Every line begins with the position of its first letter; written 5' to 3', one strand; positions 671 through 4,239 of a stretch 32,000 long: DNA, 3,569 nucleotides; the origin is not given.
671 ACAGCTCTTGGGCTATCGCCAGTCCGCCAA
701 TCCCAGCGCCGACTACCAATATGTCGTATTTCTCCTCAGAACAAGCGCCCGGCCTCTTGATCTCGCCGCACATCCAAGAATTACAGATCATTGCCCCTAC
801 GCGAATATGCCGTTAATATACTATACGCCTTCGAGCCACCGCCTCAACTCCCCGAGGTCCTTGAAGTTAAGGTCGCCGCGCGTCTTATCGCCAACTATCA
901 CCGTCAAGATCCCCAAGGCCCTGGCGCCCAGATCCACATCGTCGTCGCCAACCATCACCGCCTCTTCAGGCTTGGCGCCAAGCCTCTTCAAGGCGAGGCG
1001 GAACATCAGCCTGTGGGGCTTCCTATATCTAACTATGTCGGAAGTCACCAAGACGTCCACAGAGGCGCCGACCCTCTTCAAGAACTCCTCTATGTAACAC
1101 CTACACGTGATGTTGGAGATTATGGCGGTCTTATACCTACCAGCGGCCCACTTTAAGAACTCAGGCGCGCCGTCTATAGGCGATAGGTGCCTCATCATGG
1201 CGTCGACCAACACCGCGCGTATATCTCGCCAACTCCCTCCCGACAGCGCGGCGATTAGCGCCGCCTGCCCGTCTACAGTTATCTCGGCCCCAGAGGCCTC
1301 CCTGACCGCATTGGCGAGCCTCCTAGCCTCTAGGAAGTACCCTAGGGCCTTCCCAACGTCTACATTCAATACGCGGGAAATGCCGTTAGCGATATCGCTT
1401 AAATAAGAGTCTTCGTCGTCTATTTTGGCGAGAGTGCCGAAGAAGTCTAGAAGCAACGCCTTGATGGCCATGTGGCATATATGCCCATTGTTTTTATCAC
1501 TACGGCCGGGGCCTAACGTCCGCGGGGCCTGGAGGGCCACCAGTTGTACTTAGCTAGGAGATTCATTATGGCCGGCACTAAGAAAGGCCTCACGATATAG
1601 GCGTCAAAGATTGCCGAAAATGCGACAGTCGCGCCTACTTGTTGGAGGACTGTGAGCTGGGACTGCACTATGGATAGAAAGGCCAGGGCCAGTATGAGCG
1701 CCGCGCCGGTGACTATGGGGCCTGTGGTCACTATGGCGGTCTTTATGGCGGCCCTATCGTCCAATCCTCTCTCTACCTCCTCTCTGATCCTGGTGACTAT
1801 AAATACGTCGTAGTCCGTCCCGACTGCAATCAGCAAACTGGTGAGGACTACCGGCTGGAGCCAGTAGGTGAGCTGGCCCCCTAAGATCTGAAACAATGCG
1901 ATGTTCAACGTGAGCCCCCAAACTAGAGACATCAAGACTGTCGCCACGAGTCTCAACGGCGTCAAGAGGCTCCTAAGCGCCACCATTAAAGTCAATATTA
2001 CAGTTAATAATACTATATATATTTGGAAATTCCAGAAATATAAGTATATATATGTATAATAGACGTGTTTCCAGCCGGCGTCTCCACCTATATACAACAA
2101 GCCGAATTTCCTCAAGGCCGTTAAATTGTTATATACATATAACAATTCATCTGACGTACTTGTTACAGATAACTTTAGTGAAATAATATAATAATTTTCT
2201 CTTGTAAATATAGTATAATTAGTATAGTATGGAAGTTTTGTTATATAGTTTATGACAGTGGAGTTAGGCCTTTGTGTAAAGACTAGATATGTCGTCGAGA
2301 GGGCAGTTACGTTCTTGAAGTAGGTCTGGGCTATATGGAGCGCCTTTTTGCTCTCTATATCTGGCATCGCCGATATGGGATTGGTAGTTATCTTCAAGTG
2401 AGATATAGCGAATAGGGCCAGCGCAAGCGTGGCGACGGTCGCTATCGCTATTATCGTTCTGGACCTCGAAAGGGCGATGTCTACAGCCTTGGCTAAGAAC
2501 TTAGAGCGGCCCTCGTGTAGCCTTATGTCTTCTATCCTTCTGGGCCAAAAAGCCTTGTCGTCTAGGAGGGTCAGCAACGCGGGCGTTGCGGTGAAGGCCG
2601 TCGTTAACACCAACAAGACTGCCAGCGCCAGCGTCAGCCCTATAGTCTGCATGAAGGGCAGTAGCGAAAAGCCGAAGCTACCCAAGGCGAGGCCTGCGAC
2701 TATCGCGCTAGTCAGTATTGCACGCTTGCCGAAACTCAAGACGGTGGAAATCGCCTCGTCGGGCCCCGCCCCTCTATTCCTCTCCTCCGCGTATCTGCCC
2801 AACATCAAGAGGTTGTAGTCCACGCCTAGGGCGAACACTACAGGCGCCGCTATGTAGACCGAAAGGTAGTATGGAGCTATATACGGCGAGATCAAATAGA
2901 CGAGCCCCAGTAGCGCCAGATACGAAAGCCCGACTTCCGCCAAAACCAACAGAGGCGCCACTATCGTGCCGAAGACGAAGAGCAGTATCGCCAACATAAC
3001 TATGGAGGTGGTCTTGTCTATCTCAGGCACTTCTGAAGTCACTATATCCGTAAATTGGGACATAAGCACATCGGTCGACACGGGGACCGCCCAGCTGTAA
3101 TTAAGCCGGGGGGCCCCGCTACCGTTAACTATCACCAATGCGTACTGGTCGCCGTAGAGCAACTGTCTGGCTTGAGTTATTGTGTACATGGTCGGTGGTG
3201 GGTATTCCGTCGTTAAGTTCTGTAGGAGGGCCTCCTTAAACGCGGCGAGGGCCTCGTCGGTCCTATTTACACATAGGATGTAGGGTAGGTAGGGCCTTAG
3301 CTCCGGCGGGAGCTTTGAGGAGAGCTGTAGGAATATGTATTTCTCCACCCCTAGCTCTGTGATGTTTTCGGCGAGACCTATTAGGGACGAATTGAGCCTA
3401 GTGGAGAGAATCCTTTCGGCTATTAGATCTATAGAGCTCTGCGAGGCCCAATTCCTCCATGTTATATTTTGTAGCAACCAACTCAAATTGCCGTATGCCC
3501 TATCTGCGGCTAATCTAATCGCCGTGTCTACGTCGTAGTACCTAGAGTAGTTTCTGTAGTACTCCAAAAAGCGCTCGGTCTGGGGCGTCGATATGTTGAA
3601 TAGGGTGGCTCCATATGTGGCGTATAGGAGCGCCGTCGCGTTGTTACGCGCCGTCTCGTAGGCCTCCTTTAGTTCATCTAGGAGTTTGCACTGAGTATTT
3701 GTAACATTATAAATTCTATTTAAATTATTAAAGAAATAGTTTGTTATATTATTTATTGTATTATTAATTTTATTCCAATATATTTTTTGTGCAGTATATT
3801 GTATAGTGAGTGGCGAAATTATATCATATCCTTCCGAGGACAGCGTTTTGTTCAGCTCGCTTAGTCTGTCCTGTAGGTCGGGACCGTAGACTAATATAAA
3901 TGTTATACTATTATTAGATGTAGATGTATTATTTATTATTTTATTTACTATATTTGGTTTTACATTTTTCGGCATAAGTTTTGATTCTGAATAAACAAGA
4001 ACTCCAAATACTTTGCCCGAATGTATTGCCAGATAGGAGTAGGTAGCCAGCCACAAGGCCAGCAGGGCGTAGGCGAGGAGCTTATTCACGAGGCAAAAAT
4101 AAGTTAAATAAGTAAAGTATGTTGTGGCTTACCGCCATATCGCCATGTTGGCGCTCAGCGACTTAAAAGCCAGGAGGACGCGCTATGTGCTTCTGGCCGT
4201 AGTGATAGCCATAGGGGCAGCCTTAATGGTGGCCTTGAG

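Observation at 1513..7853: Divergent MMPL exporter plus MacB-type ABC pump plus giant helical surface protein: a candidate archaeal envelope mechanotransmission module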

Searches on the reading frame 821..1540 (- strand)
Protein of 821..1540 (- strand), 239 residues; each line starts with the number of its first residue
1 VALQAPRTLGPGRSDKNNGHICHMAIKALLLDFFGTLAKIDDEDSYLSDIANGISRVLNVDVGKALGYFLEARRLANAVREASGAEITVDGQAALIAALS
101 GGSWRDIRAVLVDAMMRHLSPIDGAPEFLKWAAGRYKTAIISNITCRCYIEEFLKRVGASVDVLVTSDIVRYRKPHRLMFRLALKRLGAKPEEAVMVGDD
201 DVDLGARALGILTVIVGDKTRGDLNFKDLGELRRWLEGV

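Call 3: search_protein_families(library=pfam, proteins=[window:821-1540:-], max_evalue=0.01)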
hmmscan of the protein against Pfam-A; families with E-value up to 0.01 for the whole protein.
window:821-1540:- (239 aa): 4 families
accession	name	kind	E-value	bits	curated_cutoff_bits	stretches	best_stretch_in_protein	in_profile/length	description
PF00702.32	Hydrolase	-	8.5e-17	62.6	26.4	1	26-206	1-186/191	haloacid dehalogenase-like hydrolase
PF13419.12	HAD_2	-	1.2e-13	52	23.8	1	115-215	73-177/178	Haloacid dehalogenase-like hydrolase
PF13242.12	Hydrolase_like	-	1.8e-10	41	22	1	172-217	2-51/75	HAD-hyrolase-like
PF12710.13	HAD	-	0.0011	19.9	27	1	76-205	38-186/189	haloacid dehalogenase-like hydrolase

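Call 4: search_protein_families(library=ncbifam, proteins=[window:821-1540:-], max_evalue=0.01)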
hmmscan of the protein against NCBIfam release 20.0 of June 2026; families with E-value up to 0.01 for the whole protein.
window:821-1540:- (239 aa): 26 families (the best 25 are shown)
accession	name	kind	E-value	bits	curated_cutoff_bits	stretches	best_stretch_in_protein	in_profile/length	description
NF053830.1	RUBPPhHalo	equivalog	5.6e-14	52.3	330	1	113-219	96-206/234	ribulose-1,5-bisphosphate 5-phosphatase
TIGR02253.1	CTE7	subfamily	7.7e-12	45.4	169.75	1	26-218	2-196/221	TIGR02253 family HAD-type hydrolase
TIGR01428.1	HAD_type_II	equivalog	8.8e-10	38.9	125.4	1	26-216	1-190/197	haloacid dehalogenase type II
NF009804.0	PRK13288.1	equivalog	1.2e-09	37.9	218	1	155-216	119-181/215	pyrophosphatase PpaX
TIGR02252.1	DREG-2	subfamily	1.4e-09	38.1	155.2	1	124-211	109-199/203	HAD hydrolase, REG-2-like, family IA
TIGR01662.1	HAD-SF-IIIA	subfamily_domain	1.9e-08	34.5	44.6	1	125-210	30-132/141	HAD-IIIA family hydrolase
TIGR01454.1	AHBA_synth_RP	hypoth_equivalog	6.7e-08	32.4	246.65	1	160-214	117-172/205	AHBA synthesis associated protein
TIGR02254.1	YjjG_YfnB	equivalog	1.8e-07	30.9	159.9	1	113-216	90-196/223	YjjG family noncanonical pyrimidine nucleotidase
TIGR01449.2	PGP_bact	equivalog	2.5e-07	30.4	180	1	160-216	127-184/213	phosphoglycolate phosphatase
TIGR01458.1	HAD-SF-IIA-hyp3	hypoth_equivalog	7.6e-07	28.7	175.95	1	172-216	177-223/257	TIGR01458 family HAD-type hydrolase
NF006976.0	PRK09449.1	equivalog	9.4e-07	28.6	183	1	109-213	84-192/225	pyrimidine 5'-nucleotidase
TIGR01549.1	HAD-SF-IA-v1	subfamily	9.7e-07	29.3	23.3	1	125-204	67-142/149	HAD-IA family hydrolase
NF009700.0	PRK13226.1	equivalog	1.2e-06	28.4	342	1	161-216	138-194/229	phosphoglycolate phosphatase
TIGR02247.1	HAD-1A3-hyp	subfamily_domain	2.8e-06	27.2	125.4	1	136-220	111-199/211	epoxide hydrolase N-terminal domain-like phosphatase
TIGR01668.1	YqeG_hyp_ppase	hypoth_equivalog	2.2e-05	24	89.1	1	137-227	61-146/170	YqeG family HAD IIIA-type phosphatase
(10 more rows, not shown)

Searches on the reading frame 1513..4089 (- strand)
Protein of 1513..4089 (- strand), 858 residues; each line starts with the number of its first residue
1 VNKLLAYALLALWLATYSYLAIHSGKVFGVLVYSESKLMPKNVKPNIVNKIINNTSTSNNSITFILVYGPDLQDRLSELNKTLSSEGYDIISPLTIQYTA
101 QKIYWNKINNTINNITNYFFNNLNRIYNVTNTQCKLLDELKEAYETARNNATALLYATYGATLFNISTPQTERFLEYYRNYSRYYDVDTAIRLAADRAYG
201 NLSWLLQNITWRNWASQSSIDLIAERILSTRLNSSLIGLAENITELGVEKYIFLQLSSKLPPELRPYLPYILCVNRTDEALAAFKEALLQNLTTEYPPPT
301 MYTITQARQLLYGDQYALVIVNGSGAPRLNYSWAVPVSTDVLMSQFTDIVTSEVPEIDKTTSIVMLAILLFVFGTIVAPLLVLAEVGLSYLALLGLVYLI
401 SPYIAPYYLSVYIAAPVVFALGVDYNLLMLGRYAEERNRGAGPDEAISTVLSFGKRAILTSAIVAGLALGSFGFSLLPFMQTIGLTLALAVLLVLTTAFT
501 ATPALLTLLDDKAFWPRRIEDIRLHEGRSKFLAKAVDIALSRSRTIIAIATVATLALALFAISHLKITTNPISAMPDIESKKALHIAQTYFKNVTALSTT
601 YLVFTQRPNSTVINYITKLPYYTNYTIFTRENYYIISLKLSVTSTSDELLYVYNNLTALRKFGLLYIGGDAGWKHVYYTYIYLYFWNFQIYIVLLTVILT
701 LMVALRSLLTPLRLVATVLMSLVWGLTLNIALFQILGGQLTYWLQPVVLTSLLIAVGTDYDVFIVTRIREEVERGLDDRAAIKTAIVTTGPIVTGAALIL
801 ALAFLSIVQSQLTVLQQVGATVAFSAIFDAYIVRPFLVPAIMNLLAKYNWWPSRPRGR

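Call 3: search_protein_families(library=pfam, proteins=[window:1513-4089:-], max_evalue=0.01)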
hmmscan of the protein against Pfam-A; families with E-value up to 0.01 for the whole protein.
window:1513-4089:- (858 aa): 1 family
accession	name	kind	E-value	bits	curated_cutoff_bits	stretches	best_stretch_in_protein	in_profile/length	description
PF03176.21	MMPL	-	2e-63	214.8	20.5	2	692-853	151-321/333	MMPL family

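Call 4: search_protein_families(library=ncbifam, proteins=[window:1513-4089:-], max_evalue=0.01)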
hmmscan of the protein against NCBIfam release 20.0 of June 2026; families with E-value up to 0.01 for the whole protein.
window:1513-4089:- (858 aa): 6 families
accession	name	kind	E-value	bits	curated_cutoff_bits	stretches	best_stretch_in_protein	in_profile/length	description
TIGR00833.1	actII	subfamily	4.2e-59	200.7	874.7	2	691-852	751-910/910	MMPL family RND transporter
TIGR00921.1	2A067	subfamily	4.4e-30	104.4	351.9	2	360-576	200-421/733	hydrophobe/amphiphile efflux-3 (HAE3) family transporter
NF052608.1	TrhMmycExpMmpL3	equivalog_domain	7.9e-25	87.3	1400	2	691-852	569-738/992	trehalose monomycolate exporter MmpL3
TIGR03480.1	HpnN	hypoth_equivalog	3.8e-17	61.6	751.85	2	692-849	277-427/862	hopanoid biosynthesis associated RND transporter like protein HpnN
NF052374.1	HopndTporHpnN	equivalog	2.2e-06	26.1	1100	1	693-846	281-427/858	hopanoid transporter HpnN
NF045600.2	BstA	equivalog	2.7e-06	25.6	1400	1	360-561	293-484/903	sterol transporter cytoplasmic membrane protein BstA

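Call 23: search_solved_structures(query=window:1513-4089:-, max_evalue=0.01)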
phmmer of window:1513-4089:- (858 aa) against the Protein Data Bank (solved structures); distinct sequences matched with E-value up to 0.01: 22.
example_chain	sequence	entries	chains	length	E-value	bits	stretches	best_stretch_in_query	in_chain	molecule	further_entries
9rfu_D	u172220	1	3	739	1.6e-36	129.4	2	693-856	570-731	Siderophore exporter MmpL5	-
8zkp_A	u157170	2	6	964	3.9e-36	128.1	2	693-856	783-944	Siderophore exporter MmpL5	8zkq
9u51_A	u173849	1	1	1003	4.5e-36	127.9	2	693-856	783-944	Siderophore exporter MmpL5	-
9rgb_D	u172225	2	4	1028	5.9e-36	127.5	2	693-856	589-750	Siderophore exporter MmpL5,Green fluorescent protein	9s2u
9dp6_A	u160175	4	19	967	1.2e-35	126.5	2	693-858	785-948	MmpL5 protein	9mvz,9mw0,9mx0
9b46_A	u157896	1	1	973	1.2e-35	126.5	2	693-858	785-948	MmpL5 protein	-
9b43_A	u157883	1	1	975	1.3e-34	123.1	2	694-858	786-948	MmpL4 protein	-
9u4t_A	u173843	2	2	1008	1.4e-34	122.9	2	694-858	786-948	MmpL4 protein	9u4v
9gi0_B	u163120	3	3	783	2.1e-34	122.3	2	686-858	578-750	Siderophore exporter MmpL4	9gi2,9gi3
9syt_A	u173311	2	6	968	4.9e-34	121.2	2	686-858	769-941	Siderophore exporter MmpL4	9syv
9syj_A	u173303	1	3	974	5e-34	121.1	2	686-858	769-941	Siderophore exporter MmpL4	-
7nvh_A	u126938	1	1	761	2.3e-27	99.1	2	689-854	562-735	Trehalose monomycolate exporter MmpL3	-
6n40_A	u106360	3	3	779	2.2e-26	95.8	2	691-854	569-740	Membrane protein, MmpL family protein | Trehalose monomycolate exporter MmpL3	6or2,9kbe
8qkk_A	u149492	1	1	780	2.2e-26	95.8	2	691-854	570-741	Trehalose monomycolate exporter MmpL3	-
7k7m_A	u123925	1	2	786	2.3e-26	95.8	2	691-854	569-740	Drug exporters of the RND superfamily-like protein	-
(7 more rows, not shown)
